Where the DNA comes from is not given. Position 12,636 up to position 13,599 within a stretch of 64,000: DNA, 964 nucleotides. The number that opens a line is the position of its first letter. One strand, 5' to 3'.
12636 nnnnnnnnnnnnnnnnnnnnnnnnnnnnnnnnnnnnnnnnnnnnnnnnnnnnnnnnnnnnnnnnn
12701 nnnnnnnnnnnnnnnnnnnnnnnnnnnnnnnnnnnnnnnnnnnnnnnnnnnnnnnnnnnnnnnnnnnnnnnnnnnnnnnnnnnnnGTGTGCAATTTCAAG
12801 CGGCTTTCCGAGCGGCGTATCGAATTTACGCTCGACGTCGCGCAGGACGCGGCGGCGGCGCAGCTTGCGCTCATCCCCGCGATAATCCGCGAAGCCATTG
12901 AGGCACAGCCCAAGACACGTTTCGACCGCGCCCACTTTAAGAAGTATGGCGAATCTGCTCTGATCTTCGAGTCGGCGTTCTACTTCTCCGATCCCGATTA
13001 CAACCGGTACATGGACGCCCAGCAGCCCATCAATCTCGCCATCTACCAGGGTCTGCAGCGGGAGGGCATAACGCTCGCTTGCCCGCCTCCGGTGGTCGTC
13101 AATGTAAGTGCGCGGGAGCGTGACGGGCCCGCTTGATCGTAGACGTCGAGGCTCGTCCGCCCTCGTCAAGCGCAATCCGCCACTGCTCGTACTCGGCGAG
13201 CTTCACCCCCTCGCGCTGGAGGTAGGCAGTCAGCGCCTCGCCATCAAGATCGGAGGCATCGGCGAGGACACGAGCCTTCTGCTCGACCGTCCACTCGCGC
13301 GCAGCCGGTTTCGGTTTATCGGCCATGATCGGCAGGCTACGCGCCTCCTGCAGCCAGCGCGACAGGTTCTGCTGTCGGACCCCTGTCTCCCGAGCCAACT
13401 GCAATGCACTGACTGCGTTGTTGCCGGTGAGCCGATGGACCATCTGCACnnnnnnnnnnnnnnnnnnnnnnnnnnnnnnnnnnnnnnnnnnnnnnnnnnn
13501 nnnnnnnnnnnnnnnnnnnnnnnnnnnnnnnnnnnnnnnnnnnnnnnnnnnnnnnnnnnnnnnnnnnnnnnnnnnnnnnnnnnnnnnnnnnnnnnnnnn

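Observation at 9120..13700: Mosaic of abutting gene remnants (TctC C-half, MscS C-domain, orphan IS3 OrfA, sulfotransferase tail)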

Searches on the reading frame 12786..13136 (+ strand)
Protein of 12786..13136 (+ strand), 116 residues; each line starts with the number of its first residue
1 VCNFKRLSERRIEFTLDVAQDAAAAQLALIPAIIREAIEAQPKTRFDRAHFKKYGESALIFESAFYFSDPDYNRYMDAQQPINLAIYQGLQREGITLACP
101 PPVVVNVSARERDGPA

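Call 3: search_protein_families(library=pfam, proteins=[window:12786-13136:+], max_evalue=0.01)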
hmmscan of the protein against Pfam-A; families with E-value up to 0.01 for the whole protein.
window:12786-13136:+ (116 aa): 1 family
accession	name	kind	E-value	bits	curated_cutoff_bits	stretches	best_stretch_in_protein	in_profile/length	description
PF21082.3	MS_channel_3rd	-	2.2e-06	28.4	21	1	12-95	1-86/88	Mechanosensitive ion channel MscS, C-terminal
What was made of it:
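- Checked: ORF 12786-13136 hits PF21082 (C-terminal domain) at 28.4 bits (call 3).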

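Call 4: search_protein_families(library=ncbifam, proteins=[window:12786-13136:+], max_evalue=0.01)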
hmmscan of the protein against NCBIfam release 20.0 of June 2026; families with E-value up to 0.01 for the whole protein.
window:12786-13136:+ (116 aa): 0 families

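Call 63: find_encoding_contigs(protein=window:12786-13136:+, flank=10000, max_places=6)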
Protein window:12786-13136:+ (116 aa): no gene with exactly this product is on record in the collection.

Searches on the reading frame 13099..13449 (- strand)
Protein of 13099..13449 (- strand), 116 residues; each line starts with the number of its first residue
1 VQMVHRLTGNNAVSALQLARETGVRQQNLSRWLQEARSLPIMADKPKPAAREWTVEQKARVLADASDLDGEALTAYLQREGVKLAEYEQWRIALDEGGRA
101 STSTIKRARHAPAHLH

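Call 3: search_protein_families(library=pfam, proteins=[window:13099-13449:-], max_evalue=0.01)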
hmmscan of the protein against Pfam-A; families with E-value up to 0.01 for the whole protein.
window:13099-13449:- (116 aa): 3 families
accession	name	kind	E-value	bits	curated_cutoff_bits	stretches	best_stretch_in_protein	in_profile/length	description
PF01527.26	HTH_Tnp_1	-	0.00016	22.2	24.1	0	13-37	24-48/75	Transposase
PF06627.17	DUF1153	-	0.0019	18.7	23.5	1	42-101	19-77/87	Protein of unknown function (DUF1153)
PF12563.13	Hemolysin_N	-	0.0031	17.5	22.5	1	9-71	31-90/192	Hemolytic toxin N terminal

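Call 4: search_protein_families(library=ncbifam, proteins=[window:13099-13449:-], max_evalue=0.01)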
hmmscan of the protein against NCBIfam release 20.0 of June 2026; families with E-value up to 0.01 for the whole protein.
window:13099-13449:- (116 aa): 2 families
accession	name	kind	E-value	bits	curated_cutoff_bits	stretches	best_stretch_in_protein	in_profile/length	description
NF047595.1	IS66_ISRel24_TnpA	equivalog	6.5e-05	23.5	74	1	11-44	20-53/113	IS66-like element accessory protein TnpA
NF033516.0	transpos_IS3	equivalog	0.004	16.4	160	0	10-38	12-40/369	IS3 family transposase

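Call 16: search_dna_similar(query=window:13099-13449:-, collection=plasmids, mode=protein, max_rows=15)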
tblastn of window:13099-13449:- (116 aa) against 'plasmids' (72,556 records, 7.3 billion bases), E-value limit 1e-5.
No match.
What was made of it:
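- Tried and rejected: No match (call 16).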

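Call 23: find_homologous_proteins(query=window:13099-13449:-, max_evalue=0.001)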
Query window:13099-13449:- (116 aa): 1159 proteins with E <= 0.001 among 1179 candidates; the best 120 are listed.
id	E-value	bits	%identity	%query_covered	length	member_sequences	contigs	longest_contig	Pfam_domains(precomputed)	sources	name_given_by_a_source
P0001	1.6e-56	207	89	98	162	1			PF01527.27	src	-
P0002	4.1e-56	205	88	97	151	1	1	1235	PF01527.27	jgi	jgi:hypothetical protein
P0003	3.3e-55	202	91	94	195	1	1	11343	-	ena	-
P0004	7.6e-55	201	86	98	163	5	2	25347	PF01527.27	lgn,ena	-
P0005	2.5e-54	200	89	94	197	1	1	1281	PF01527.27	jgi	jgi:hypothetical protein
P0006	2.7e-54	199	85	98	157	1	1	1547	PF01527.27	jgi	jgi:hypothetical protein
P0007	4.3e-54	199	86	98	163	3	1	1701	PF01527.27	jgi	jgi:transposase-like protein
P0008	4.4e-54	199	88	94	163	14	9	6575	PF01527.27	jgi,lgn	jgi:transposase-like protein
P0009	1.6e-53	197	87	94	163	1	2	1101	PF01527.27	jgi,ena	jgi:transposase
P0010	1.8e-53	197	87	94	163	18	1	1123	PF01527.27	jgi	jgi:transposase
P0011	3.4e-53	196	83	98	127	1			-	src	-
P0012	3.7e-53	196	88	94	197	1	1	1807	PF01527.27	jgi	-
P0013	4.6e-53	195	86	98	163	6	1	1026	PF01527.27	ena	-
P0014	5.4e-53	195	85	98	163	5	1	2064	PF01527.27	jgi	jgi:transposase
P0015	6.9e-53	195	83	98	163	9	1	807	PF01527.27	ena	-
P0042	4.0e-50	186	79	98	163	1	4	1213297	PF01527.27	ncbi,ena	-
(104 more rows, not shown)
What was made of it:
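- Checked: ORF 13099-13449 (minus strand) is 80-91% identical to 163-aa OrfA proteins (call 23).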

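Call 25: find_encoding_contigs(protein=P0004, flank=5000, max_places=4)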
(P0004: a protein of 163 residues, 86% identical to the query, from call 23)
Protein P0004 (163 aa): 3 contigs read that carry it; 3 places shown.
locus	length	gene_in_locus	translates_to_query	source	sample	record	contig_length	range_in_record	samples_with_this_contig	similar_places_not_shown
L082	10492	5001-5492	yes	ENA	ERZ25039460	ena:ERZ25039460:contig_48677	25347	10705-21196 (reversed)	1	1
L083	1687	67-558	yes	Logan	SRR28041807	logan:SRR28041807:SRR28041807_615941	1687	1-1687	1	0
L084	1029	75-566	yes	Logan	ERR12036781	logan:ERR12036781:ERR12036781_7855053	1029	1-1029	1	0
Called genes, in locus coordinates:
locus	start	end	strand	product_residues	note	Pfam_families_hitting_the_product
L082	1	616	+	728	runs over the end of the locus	PF20256:MoCoBD_2, PF02738:MoCoBD_1, PF20256:MoCoBD_2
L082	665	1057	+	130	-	PF00034:Cytochrom_C (weak)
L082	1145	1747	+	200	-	PF27539:Y2318_C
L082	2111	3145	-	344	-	PF13565:HTH_32, PF00665:rve, PF13683:rve_3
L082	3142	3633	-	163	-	PF01527:HTH_Tnp_1 (faint)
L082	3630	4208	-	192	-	PF13683:rve_3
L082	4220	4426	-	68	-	PF00665:rve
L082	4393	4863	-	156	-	PF13011:LZ_Tnp_IS481 (weak), PF13384:HTH_23, PF13518:HTH_28, PF13565:HTH_32 (weak)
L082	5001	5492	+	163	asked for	PF01527:HTH_Tnp_1 (faint)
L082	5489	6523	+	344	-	PF13565:HTH_32, PF00665:rve, PF13683:rve_3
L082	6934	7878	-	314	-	PF00165:HTH_AraC, PF12833:HTH_18, PF00165:HTH_AraC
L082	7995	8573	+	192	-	PF05368:NmrA, PF13460:NAD_binding_10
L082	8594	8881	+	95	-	-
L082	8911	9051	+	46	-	-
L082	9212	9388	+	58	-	-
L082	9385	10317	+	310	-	PF04909:Amidohydro_2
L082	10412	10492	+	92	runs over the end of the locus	-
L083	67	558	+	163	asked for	PF01527:HTH_Tnp_1 (faint)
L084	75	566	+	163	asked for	PF01527:HTH_Tnp_1 (faint)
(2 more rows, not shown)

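Call 26: find_encoding_contigs(protein=P0042, flank=5000, max_places=4)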
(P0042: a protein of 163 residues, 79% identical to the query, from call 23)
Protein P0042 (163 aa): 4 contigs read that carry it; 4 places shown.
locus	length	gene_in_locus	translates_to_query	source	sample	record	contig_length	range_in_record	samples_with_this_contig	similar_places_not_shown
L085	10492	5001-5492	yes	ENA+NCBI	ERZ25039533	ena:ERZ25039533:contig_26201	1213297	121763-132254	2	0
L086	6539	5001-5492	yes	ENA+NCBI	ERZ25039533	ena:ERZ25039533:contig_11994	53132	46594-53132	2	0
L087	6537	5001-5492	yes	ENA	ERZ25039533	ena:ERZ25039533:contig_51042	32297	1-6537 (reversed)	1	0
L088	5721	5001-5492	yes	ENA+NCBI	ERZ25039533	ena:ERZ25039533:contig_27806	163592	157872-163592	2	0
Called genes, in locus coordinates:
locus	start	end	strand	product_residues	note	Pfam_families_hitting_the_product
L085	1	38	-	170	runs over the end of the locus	PF03050:DDE_Tnp_IS66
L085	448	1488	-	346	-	PF00078:RVT_1, PF00680:RdRP_1 (weak)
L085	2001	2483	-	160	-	PF13007:LZ_Tnp_IS66, PF13005:zf-IS66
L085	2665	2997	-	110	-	PF05717:TnpB_IS66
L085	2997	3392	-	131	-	PF01527:HTH_Tnp_1 (weak)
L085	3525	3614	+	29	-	-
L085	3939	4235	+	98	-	-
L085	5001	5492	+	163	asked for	PF01527:HTH_Tnp_1 (faint)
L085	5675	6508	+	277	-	PF00665:rve, PF13683:rve_3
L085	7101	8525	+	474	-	PF00665:rve, PF27155:Y4rL_C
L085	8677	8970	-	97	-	PF01381:HTH_3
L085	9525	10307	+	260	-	PF13470:PIN_3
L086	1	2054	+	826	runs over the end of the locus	PF18465:Rieske_3, PF00384:Molybdopterin, PF01568:Molydop_binding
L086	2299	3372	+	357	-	PF00589:Phage_integrase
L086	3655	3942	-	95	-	PF01381:HTH_3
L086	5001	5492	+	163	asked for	PF01527:HTH_Tnp_1 (faint)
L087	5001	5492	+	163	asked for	PF01527:HTH_Tnp_1 (faint)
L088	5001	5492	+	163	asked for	PF01527:HTH_Tnp_1 (faint)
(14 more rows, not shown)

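Call 78: search_protein_families(library=ncbifam, proteins=[L082:5001-5489:+, L082:5489-6520:+, L085:5675-6505:+], max_evalue=0.001)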
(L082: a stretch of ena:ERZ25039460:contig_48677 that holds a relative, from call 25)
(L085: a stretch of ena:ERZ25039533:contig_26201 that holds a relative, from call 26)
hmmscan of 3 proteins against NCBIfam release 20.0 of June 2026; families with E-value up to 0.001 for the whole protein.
L082:5001-5489:+ (163 aa): 2 families
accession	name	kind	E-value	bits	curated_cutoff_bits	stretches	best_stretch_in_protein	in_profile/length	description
NF033516.0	transpos_IS3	equivalog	1.3e-06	28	160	0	66-147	1-83/369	IS3 family transposase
NF047595.1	IS66_ISRel24_TnpA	equivalog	4.4e-06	27.3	74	1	5-48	5-47/113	IS66-like element accessory protein TnpA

L082:5489-6520:+ (344 aa): 7 families
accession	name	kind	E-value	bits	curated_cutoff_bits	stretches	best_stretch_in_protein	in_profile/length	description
NF033516.0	transpos_IS3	equivalog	3.6e-57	194.3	160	1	7-286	94-368/369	IS3 family transposase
NF033577.2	transpos_IS481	equivalog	6.5e-34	117.7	224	1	4-286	4-283/284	IS481 family transposase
NF033546.1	transpos_IS21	equivalog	3e-06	27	160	0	11-111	6-104/294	IS21 family transposase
NF033545.0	transpos_IS630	equivalog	2.1e-05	24.2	100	1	5-114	4-119/299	IS630 family transposase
NF033594.2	transpos_ISNCY_2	equivalog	5.9e-05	22.4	250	1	14-184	11-182/368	ISNCY family transposase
NF006918.0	PRK09409.1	subfamily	0.00034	20.3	597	1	92-292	88-288/301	IS2 transposase TnpB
NF033588.1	transpos_ISC774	exception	0.00096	18.7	200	0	122-270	53-192/195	IS6 family transposase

L085:5675-6505:+ (277 aa): 3 families
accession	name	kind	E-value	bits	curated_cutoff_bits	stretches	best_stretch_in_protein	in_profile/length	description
NF033516.0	transpos_IS3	equivalog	3.6e-51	174.5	160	1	13-224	151-368/369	IS3 family transposase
NF033577.2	transpos_IS481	equivalog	7.4e-23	81.5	224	1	8-224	73-283/284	IS481 family transposase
NF006918.0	PRK09409.1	subfamily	0.00038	20.1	597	1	31-231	89-289/301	IS2 transposase TnpB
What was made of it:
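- On IS3-family insertion sequence: Their OrfB scores 194 bits on NF033516, cut-off 160 (call 78).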
